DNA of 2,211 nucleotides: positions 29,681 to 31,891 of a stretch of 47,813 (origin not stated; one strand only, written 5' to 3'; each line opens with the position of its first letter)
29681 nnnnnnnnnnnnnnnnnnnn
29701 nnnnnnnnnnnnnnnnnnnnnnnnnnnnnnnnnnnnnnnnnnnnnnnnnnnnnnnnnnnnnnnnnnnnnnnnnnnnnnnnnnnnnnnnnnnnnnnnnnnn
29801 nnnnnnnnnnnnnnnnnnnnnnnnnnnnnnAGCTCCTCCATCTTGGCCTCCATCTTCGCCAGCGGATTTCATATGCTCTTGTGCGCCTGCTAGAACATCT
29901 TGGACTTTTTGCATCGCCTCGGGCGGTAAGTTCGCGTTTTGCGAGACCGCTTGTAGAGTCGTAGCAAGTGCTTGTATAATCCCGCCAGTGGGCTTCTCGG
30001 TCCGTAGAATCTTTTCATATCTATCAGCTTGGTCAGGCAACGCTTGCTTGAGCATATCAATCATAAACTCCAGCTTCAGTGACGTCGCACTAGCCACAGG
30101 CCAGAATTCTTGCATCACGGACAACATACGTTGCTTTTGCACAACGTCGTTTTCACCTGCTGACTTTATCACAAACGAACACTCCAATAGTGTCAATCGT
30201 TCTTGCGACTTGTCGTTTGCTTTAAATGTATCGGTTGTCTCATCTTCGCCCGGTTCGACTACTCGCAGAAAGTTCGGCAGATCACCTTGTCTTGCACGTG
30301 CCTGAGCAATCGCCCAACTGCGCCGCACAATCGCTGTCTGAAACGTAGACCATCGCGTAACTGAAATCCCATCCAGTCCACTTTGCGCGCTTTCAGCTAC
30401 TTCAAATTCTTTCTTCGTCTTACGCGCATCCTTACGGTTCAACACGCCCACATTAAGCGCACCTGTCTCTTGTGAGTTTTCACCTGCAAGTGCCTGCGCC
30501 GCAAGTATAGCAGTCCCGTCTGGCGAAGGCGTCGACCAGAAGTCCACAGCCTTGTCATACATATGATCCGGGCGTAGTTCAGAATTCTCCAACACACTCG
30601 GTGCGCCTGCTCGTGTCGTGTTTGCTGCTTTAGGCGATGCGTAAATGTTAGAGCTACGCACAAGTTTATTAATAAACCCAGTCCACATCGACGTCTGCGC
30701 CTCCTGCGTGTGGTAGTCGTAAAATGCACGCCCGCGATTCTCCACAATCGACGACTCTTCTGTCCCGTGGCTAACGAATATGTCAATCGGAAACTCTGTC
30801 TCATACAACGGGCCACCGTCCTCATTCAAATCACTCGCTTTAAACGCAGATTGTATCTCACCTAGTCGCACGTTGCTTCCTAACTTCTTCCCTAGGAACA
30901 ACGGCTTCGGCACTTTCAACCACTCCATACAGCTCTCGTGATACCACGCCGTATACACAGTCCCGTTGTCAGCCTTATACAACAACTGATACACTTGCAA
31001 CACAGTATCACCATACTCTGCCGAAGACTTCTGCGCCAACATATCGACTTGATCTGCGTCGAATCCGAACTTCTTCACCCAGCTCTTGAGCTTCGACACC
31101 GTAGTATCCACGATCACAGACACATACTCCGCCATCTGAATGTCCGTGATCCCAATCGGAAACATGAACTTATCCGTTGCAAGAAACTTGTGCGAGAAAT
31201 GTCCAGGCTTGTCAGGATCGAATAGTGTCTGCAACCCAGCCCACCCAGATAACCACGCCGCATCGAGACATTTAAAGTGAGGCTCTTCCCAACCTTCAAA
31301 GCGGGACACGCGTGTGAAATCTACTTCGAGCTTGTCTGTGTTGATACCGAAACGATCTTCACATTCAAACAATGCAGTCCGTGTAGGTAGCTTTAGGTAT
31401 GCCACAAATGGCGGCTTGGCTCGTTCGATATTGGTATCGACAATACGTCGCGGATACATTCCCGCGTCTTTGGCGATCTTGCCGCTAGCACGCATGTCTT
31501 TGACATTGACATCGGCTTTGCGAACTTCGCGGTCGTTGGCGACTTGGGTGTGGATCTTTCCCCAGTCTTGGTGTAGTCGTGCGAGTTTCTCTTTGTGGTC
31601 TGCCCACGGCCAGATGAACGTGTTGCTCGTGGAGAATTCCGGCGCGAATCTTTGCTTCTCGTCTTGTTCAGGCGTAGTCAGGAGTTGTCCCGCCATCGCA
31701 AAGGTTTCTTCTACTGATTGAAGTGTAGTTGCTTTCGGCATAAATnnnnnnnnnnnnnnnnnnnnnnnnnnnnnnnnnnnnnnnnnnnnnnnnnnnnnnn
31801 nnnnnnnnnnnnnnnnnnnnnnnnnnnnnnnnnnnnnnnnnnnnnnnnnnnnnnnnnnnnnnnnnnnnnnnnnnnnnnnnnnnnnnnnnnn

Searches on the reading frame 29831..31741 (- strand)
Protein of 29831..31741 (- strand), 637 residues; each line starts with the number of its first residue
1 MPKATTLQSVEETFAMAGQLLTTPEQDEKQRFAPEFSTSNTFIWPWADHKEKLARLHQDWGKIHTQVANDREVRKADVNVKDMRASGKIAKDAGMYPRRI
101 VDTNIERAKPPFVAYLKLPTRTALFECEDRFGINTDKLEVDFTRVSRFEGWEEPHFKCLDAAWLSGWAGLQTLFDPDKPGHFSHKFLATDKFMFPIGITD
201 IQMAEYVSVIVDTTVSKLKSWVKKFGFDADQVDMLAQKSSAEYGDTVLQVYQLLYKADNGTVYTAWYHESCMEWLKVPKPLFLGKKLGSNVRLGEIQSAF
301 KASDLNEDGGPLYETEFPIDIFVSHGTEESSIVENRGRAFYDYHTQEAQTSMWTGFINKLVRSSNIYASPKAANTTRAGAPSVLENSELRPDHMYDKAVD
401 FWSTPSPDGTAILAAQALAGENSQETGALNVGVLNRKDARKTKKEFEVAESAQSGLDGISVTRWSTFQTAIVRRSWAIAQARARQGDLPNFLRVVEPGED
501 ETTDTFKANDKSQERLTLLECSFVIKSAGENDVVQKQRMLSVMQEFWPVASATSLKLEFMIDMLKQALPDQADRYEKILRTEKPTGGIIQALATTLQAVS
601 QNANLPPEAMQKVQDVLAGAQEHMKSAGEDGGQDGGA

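Call 16: search_protein_families(library=phrogs, proteins=[window:29831-31741:-], max_evalue=0.00001)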
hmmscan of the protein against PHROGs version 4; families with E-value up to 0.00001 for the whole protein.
window:29831-31741:- (637 aa): 0 families

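Call 43: search_protein_families(library=pfam, proteins=[window:29831-31741:-], max_evalue=0.01)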
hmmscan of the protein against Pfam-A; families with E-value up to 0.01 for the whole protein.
window:29831-31741:- (637 aa): 0 families

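Call 83: search_dna_similar(query=window:29831-31741:-, collection=phages, mode=protein, max_rows=8, max_evalue=0.001)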
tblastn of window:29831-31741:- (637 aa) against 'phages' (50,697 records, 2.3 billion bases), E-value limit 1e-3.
No match.
